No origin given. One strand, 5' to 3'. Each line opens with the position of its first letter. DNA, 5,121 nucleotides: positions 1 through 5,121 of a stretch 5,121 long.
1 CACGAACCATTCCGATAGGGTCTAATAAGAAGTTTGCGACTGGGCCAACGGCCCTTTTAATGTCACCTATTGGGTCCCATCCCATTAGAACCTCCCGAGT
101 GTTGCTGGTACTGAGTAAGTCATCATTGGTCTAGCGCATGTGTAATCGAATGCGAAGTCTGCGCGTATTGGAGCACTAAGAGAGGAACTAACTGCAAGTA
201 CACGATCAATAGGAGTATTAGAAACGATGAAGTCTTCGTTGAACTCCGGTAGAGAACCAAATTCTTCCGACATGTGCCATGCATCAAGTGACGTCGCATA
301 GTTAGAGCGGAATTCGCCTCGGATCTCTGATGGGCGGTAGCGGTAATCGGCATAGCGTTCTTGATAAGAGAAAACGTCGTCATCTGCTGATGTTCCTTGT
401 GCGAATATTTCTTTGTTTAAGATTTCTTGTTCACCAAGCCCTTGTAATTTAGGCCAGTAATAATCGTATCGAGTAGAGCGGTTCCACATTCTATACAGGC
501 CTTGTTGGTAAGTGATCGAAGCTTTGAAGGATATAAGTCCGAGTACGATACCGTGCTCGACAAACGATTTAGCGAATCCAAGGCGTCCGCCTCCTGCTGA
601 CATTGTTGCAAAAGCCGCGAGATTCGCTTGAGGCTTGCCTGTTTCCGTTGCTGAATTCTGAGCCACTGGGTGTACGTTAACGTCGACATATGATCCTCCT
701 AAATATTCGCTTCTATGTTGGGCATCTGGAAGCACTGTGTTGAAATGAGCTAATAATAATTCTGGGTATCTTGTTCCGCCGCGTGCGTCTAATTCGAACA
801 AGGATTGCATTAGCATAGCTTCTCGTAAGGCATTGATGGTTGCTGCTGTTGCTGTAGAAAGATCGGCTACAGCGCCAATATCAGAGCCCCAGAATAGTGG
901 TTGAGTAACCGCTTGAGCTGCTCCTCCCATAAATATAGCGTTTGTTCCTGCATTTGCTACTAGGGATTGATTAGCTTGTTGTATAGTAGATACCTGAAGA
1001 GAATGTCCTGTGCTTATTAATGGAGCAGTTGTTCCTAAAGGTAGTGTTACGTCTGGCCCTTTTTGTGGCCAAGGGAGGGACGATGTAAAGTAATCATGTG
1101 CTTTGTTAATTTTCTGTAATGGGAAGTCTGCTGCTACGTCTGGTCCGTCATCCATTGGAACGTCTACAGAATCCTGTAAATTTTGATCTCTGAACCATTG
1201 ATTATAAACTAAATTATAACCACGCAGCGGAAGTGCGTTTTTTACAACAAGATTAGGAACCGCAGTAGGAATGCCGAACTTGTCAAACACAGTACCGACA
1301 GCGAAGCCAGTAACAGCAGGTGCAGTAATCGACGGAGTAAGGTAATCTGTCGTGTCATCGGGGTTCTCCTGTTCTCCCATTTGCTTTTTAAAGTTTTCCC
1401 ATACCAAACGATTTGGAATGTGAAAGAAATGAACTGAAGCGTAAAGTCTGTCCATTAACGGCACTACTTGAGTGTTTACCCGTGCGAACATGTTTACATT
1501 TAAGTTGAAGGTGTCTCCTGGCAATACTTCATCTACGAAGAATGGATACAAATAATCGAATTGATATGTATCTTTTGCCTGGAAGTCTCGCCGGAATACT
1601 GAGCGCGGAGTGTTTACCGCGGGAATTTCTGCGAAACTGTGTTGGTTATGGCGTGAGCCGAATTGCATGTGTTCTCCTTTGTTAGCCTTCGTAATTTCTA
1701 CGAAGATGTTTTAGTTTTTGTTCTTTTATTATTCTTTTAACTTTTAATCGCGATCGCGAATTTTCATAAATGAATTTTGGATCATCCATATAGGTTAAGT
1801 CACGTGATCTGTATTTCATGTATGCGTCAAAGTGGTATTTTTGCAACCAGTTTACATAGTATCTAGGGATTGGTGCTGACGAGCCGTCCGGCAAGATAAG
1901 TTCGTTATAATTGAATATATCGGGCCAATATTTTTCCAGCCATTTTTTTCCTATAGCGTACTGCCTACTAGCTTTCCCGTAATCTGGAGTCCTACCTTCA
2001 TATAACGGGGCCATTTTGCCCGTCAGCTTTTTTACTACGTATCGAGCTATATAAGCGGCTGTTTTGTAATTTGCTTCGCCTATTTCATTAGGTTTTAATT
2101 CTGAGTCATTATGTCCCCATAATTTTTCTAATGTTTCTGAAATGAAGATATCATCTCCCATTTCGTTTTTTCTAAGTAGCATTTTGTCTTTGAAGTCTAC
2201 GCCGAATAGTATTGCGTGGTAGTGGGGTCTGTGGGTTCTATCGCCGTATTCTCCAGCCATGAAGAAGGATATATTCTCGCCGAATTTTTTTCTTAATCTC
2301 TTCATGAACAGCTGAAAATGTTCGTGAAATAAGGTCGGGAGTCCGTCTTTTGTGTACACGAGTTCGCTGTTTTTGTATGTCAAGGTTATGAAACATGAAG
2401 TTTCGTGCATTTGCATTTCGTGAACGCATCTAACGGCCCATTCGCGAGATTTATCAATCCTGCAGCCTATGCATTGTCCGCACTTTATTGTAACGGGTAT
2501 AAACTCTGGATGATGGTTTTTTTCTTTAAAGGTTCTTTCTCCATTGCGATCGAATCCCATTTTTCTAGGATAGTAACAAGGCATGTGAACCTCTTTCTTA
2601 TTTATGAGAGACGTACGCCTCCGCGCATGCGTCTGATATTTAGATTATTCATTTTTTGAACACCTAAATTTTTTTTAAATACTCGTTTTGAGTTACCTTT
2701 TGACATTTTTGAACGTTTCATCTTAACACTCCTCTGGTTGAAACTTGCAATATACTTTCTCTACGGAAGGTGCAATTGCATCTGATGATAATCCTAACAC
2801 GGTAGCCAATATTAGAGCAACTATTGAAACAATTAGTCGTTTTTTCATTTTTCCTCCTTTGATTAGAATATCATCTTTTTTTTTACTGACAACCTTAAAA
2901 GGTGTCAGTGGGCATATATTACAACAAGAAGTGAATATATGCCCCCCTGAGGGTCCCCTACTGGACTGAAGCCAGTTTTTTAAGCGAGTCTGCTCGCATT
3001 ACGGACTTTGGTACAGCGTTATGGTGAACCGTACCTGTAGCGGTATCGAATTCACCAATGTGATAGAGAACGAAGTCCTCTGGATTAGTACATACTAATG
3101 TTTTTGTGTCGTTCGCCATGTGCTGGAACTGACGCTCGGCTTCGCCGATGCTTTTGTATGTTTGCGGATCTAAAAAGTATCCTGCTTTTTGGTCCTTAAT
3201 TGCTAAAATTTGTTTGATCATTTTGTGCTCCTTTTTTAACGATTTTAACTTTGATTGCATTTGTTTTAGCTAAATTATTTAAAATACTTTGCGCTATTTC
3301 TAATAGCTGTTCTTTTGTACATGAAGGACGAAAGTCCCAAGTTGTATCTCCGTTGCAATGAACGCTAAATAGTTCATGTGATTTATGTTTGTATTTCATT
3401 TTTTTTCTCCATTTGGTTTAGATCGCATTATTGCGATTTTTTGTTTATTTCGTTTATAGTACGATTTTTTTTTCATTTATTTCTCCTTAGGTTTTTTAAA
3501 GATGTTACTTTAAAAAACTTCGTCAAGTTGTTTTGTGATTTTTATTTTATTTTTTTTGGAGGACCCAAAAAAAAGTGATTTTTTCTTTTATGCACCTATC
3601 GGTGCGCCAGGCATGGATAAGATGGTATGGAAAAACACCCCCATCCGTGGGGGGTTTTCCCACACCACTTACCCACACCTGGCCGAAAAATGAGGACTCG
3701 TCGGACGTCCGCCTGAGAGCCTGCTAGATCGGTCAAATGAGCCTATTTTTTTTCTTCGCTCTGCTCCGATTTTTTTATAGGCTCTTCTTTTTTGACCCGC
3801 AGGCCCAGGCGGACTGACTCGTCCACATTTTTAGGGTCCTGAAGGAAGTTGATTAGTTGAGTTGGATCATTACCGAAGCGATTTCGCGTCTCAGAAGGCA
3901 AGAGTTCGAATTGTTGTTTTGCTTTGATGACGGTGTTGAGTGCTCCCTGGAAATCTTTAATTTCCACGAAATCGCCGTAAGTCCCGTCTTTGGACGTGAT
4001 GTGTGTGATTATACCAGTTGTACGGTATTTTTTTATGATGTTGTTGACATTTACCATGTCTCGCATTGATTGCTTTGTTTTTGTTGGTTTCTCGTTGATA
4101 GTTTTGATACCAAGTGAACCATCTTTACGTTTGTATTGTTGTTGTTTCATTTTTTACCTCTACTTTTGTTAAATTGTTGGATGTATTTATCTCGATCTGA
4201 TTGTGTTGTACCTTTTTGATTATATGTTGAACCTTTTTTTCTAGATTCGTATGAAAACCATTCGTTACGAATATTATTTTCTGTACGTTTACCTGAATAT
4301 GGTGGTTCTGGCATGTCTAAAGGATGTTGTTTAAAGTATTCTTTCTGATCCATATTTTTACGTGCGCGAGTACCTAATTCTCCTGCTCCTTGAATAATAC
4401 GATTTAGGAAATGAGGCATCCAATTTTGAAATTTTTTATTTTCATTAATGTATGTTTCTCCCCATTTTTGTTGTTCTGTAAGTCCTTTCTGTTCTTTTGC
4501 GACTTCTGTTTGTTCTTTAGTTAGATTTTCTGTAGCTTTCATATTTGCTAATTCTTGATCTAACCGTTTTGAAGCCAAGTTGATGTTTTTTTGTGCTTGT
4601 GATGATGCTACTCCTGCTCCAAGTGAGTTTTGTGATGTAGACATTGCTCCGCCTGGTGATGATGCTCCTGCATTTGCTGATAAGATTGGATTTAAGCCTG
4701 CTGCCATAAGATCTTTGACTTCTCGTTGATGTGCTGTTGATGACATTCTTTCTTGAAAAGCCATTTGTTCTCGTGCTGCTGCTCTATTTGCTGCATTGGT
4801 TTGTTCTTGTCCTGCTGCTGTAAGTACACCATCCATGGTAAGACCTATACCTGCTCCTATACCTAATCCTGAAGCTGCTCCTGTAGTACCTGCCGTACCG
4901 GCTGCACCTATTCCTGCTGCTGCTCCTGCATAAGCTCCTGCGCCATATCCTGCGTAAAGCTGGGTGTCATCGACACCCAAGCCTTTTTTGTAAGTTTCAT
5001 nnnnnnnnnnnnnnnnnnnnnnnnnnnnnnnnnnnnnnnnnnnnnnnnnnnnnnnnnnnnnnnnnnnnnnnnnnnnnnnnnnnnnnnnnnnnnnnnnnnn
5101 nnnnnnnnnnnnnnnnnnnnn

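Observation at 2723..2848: Unannotated 41-aa signal-anchor peptide wedged between VP5 and VP8: candidate lysis or exclusion factor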

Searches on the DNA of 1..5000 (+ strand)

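Call 4: search_dna_similar(query=window:1-5000:+, collection=phages, mode=near, max_rows=30)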
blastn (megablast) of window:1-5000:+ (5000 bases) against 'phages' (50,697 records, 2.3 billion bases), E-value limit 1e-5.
No match.

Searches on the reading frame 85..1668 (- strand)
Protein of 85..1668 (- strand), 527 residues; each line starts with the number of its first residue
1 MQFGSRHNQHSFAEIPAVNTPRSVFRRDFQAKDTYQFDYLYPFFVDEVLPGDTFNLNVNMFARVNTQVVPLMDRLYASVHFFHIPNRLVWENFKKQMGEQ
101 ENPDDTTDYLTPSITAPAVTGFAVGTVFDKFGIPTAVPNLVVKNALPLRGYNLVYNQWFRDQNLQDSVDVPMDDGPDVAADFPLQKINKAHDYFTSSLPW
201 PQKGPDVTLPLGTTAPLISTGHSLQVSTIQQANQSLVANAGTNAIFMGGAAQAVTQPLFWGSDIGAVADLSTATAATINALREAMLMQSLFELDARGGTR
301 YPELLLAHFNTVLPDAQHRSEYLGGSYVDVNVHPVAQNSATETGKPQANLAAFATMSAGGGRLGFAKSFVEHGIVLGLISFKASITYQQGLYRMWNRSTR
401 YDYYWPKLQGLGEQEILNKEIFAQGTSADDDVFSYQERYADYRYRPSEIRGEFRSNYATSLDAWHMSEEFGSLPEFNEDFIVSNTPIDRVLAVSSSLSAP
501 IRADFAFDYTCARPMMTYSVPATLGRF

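Call 5: search_protein_families(library=pfam, proteins=[window:85-1668:-], max_evalue=0.1)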
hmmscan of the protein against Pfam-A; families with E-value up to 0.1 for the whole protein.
window:85-1668:- (527 aa): 1 family
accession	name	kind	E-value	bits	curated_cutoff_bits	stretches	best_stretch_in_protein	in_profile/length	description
PF02305.22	Phage_F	-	5.9e-169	563.5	25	1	13-522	1-500/501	Capsid protein (F protein)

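Call 6: search_protein_families(library=phrogs, proteins=[window:85-1668:-], max_evalue=1)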
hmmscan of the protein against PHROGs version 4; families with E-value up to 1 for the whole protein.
window:85-1668:- (527 aa): 1 family
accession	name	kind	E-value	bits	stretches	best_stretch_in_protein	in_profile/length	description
phrog_514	-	head and packaging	2.8e-181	604.8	1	5-524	7-516/531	major head protein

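Call 27: find_related_loci(query=window:85-1668:-, collection=viral_contigs, flank=5000)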
Query window:85-1668:- (527 aa) in viral_contigs; peptide patterns used: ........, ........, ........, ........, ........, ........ (x = any residue, [..] = any of these).
4 stretches matched a pattern; 2 encode a relative of the query (tblastn E <= 1e-3); 2 distinct loci.
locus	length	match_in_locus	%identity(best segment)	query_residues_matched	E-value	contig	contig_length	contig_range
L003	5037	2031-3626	77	3-527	0e+0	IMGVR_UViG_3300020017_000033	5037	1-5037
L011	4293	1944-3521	63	2-527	0e+0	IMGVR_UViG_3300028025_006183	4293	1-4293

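Call 32: search_dna_similar(query=window:85-1668:-, collection=phages, mode=protein, max_rows=25)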
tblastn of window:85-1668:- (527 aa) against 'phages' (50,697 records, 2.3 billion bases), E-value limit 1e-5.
Records with a match: 3528; places in all: 3556; records where one place covers at least 80% of the query: 3154.
Best place of each record, by identity: <60% 3528.
By first word of the organism name: bajarodmic 1074; Microviridae 939; Dulem 388; Microvirus 138; Dipodfec 116; Blackfly 106; Capybara 100; Gokushovirus 88; Tortoise 85; Sigmofec 74; and 31 more.
By host as written in the record: - 1362; Peromyscus fraterculus 527; Ciona robusta 248; Varecia variegata 174; Austrosimulium ungulatum 106; Homo sapiens 103; Hydrochoerus hydrochaeris 100; porcine 91; and 52 more.
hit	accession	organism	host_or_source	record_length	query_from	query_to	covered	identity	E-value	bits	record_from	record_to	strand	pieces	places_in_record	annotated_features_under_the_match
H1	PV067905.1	Gokushovirinae sp.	Homo sapiens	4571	3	527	100%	58.2%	0e+0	588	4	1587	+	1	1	major capsid protein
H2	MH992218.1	Apis mellifera associated microvirus 22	Apis mellifera linguistica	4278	1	527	100%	57.1%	0e+0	602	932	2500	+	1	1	major capsid protein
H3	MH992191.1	Apis mellifera associated microvirus 23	Apis mellifera linguistica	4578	1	527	100%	56.4%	0e+0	591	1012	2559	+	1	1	major capsid protein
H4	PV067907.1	Gokushovirinae sp.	Homo sapiens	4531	1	527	100%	56.3%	0e+0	581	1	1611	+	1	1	major capsid protein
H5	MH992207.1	Apis mellifera associated microvirus 25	Apis mellifera linguistica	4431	1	527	100%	55.2%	0e+0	577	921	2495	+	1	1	major capsid protein | replication initiator protein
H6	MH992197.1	Apis mellifera associated microvirus 21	Apis mellifera linguistica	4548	3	527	100%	55.4%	0e+0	581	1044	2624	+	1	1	major capsid protein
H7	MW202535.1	Microviridae sp.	Manatee Spring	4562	3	527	100%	54.9%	0e+0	577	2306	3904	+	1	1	major capsid protein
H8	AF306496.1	Bdellovibrio phage phiMH2K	Bdellovibrio bacteriovorus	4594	1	527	100%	54.4%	0e+0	586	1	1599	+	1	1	Vp1 | OrfX | OrfZ | OrfY | Vp4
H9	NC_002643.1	Bdellovibrio phage phiMH2K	Bdellovibrio bacteriovorus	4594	1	527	100%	54.4%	0e+0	586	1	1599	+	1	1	major capsid protein | hypothetical protein (x3) | putative replication initiation protein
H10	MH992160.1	Apis mellifera associated microvirus 24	Apis mellifera carnica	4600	1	527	100%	53.2%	0e+0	566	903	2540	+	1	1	major capsid protein | DNA pilot protein | replication initiator protein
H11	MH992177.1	Apis mellifera associated microvirus 24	Apis mellifera linguistica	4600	1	527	100%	53.2%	0e+0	566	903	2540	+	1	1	major capsid protein | replication initiator protein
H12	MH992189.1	Apis mellifera associated microvirus 24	Apis mellifera linguistica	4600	1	527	100%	53.2%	0e+0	566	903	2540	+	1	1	major capsid protein | replication initiator protein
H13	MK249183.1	Blackfly microvirus SF02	Austrosimulium ungulatum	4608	1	527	100%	52.6%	0e+0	558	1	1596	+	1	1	major capsid protein | replication initiator protein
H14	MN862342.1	Kummerowia striata gokushovirus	Kummerowia striata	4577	8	527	99%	52.8%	3e-178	546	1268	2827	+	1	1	VP1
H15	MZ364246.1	robinz microvirus RP_76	Petroica australis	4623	10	527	98%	52.7%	4e-170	525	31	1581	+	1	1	major capsid protein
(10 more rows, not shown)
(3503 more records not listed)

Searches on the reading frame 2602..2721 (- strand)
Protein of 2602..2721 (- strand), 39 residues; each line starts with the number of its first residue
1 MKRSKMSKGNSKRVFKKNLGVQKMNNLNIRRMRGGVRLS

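Call 5: search_protein_families(library=pfam, proteins=[window:2602-2721:-], max_evalue=0.1)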
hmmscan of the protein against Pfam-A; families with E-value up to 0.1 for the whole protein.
window:2602-2721:- (39 aa): 0 families

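Call 6: search_protein_families(library=phrogs, proteins=[window:2602-2721:-], max_evalue=1)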
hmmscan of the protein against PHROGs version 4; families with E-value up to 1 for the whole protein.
window:2602-2721:- (39 aa): 1 family
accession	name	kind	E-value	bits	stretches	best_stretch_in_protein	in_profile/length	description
phrog_10695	-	unknown function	9.2e-06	26.7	1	1-38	2-39/39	-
